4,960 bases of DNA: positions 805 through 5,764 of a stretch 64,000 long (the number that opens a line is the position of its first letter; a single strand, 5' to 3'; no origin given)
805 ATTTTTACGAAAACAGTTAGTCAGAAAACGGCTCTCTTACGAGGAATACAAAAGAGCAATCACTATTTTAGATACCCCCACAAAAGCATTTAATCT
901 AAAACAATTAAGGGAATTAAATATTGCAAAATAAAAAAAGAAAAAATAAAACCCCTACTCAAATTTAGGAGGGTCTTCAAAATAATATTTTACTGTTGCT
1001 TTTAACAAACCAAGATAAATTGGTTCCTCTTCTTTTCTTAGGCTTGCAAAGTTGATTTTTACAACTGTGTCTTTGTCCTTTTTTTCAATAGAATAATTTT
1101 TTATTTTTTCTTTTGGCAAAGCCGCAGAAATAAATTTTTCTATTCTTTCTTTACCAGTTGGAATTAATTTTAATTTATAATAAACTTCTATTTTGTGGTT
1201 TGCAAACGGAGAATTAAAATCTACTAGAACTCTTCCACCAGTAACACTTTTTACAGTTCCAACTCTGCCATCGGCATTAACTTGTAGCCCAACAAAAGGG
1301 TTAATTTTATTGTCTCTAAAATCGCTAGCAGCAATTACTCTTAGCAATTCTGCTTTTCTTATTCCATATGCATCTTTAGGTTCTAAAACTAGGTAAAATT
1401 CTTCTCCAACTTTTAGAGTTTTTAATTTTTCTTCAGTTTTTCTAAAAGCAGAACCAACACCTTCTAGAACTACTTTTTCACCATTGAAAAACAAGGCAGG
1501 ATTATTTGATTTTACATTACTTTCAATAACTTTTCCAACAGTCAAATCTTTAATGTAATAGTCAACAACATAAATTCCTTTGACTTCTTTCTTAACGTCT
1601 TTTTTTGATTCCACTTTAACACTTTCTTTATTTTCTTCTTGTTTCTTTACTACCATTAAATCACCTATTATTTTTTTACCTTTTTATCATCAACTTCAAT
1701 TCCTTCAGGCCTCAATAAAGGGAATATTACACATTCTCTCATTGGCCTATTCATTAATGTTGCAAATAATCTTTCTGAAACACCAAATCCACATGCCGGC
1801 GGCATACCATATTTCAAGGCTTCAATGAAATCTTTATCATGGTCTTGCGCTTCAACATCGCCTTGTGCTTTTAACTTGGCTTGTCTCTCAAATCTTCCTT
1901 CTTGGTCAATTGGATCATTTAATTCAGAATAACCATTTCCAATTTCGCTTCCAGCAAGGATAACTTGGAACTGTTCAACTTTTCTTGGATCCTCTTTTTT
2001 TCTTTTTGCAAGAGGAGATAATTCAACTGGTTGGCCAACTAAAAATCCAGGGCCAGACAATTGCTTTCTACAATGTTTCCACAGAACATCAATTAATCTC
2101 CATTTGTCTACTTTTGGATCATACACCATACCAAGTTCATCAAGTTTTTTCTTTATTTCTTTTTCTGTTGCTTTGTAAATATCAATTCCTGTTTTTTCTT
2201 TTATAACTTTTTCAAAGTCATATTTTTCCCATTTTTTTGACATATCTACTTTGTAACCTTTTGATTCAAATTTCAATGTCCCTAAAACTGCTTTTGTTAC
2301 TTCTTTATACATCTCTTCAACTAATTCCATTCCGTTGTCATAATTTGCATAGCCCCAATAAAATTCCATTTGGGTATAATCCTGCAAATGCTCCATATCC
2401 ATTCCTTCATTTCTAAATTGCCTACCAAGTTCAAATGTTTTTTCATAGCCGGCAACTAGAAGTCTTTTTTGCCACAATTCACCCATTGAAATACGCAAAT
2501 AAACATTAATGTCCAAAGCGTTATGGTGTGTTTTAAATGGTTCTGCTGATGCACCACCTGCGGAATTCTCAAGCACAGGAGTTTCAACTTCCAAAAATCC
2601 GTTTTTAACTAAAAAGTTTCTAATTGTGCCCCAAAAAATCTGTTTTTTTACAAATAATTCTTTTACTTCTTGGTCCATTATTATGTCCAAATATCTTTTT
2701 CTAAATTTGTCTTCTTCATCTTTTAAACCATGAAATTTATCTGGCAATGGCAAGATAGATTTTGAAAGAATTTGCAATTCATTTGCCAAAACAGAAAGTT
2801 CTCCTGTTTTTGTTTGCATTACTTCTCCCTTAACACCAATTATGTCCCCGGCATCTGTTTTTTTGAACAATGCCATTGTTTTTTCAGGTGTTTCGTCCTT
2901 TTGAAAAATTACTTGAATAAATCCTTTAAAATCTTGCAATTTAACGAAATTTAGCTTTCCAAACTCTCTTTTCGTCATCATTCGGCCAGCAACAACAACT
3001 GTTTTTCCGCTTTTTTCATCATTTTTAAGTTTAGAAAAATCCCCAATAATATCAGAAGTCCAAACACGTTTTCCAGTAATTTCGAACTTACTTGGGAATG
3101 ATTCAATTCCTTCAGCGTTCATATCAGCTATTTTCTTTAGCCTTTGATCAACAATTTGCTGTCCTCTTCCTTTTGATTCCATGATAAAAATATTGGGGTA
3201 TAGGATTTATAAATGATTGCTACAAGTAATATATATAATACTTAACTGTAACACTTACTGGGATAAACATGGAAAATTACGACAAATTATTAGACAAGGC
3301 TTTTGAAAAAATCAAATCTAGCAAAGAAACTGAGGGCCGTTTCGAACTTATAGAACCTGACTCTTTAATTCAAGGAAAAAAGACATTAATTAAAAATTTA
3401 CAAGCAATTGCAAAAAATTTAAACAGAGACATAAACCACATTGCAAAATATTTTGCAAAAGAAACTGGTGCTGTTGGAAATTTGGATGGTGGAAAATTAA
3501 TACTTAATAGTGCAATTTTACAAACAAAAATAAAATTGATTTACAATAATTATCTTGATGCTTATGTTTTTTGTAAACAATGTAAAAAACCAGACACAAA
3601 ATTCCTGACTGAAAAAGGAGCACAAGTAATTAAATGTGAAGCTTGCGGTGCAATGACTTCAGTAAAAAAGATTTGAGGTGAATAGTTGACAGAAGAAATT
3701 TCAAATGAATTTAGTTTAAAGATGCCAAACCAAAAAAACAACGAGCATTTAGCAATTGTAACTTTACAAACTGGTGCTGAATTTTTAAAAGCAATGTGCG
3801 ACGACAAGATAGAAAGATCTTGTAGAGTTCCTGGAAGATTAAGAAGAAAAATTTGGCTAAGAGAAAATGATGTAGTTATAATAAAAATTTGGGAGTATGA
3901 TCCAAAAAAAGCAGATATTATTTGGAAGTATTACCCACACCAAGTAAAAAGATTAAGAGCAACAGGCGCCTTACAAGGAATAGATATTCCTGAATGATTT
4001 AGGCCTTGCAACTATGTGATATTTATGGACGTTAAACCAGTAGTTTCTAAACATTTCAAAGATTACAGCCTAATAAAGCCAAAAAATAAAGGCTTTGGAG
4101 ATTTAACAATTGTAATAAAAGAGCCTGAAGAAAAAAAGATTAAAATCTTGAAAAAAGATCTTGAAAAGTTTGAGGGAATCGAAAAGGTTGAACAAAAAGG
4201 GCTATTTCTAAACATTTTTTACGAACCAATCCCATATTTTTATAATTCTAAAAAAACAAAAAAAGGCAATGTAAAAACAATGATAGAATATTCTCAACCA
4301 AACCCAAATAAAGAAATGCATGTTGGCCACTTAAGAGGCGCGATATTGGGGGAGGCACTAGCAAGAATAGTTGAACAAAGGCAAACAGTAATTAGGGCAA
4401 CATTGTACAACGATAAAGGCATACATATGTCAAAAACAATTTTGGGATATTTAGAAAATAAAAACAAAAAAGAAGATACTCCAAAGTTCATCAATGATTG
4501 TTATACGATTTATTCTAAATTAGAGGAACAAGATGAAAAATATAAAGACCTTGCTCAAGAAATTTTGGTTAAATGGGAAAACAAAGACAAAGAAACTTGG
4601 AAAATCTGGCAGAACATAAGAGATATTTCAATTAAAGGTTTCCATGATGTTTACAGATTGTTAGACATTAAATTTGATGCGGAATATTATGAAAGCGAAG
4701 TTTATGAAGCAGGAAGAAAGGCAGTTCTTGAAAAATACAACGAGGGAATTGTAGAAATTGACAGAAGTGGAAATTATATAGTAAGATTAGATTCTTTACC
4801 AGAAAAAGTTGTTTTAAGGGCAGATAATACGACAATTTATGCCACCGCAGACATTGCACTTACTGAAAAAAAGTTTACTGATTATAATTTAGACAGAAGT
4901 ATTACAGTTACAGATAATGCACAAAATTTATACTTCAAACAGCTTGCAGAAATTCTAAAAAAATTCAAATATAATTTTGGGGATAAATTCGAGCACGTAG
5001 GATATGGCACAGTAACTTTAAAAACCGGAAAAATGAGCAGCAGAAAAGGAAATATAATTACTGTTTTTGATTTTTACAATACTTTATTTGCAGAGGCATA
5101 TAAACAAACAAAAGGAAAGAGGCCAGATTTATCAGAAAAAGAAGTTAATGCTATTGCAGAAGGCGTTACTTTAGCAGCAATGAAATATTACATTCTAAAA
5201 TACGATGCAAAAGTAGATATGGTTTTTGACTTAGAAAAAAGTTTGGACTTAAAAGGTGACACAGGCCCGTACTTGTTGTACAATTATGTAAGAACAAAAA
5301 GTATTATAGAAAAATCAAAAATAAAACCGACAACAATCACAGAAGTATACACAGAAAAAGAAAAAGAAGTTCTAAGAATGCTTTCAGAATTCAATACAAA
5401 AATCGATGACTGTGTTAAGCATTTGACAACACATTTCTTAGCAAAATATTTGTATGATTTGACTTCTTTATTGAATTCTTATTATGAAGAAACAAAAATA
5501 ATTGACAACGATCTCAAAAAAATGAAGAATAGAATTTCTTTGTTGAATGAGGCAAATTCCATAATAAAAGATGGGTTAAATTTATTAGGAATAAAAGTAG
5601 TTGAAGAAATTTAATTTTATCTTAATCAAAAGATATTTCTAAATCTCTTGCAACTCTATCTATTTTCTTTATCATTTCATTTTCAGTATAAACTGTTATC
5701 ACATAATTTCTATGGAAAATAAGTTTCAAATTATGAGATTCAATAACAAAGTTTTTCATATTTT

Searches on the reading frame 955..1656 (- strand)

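Call 40: search_protein_families(library=pfam, proteins=[window:955-1656:-], max_evalue=0.001)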
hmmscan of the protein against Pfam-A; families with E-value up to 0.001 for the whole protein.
window:955-1656:- (233 aa): 2 families
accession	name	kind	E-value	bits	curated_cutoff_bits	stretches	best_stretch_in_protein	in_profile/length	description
PF22199.2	FKBP26_IF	-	6.2e-14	52.1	27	1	107-150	2-45/46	FKBP26, IF domain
PF00254.34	FKBP_C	-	0.00024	21.8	21.1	1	31-102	13-76/94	FKBP-type peptidyl-prolyl cis-trans isomerase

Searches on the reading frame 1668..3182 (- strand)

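Call 40: search_protein_families(library=pfam, proteins=[window:1668-3182:-], max_evalue=0.001)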
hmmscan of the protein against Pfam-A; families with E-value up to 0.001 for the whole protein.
window:1668-3182:- (504 aa): 3 families
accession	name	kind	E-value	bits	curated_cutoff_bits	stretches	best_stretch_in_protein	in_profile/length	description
PF00152.25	tRNA-synt_2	-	1.1e-66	225.5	25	1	156-489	2-306/308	tRNA synthetases class II (D, K and N)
PF01336.31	tRNA_anti-codon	-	4.4e-15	55.8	27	1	62-139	1-75/75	OB-fold nucleic acid binding domain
PF01409.25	tRNA-synt_2d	-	0.00087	19.3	19.8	0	224-296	78-154/246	tRNA synthetases class II core domain (F)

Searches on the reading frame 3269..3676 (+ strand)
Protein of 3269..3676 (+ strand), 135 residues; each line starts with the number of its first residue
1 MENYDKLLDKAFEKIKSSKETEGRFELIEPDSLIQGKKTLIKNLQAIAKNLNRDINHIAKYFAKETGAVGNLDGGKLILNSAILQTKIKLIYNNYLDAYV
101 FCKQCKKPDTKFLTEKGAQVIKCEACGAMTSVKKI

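Call 40: search_protein_families(library=pfam, proteins=[window:3269-3676:+], max_evalue=0.001)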
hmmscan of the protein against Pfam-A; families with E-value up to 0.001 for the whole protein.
window:3269-3676:+ (135 aa): 1 family
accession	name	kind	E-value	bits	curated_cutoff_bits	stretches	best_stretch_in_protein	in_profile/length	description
PF01873.23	eIF-5_eIF-2B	-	3.3e-31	108.1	27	1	18-128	4-116/117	Domain found in IF2B/IF5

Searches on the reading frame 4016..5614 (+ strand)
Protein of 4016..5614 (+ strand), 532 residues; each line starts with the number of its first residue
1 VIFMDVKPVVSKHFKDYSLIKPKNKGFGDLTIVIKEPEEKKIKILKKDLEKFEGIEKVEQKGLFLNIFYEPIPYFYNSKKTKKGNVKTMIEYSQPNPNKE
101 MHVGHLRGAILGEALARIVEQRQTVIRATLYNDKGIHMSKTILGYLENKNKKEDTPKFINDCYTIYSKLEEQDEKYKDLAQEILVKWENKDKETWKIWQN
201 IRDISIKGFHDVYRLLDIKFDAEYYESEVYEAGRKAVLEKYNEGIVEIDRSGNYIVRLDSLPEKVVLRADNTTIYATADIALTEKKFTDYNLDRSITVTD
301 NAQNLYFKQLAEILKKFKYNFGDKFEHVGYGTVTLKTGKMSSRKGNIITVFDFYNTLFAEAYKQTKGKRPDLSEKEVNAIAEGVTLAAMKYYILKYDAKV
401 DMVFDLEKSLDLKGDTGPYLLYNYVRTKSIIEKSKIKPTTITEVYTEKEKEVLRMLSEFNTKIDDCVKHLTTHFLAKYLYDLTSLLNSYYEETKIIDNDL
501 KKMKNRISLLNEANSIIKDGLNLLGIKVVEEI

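Call 40: search_protein_families(library=pfam, proteins=[window:4016-5614:+], max_evalue=0.001)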
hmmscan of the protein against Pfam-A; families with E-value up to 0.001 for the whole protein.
window:4016-5614:+ (532 aa): 2 families
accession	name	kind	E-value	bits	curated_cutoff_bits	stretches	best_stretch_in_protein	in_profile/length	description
PF00750.26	tRNA-synt_1d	-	1.1e-42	146.7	23.3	1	81-405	15-348/349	tRNA synthetases class I (R), catalytic domain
PF05746.21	DALR_1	-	1.5e-24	86.8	22.3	1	420-531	1-116/117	DALR anticodon binding domain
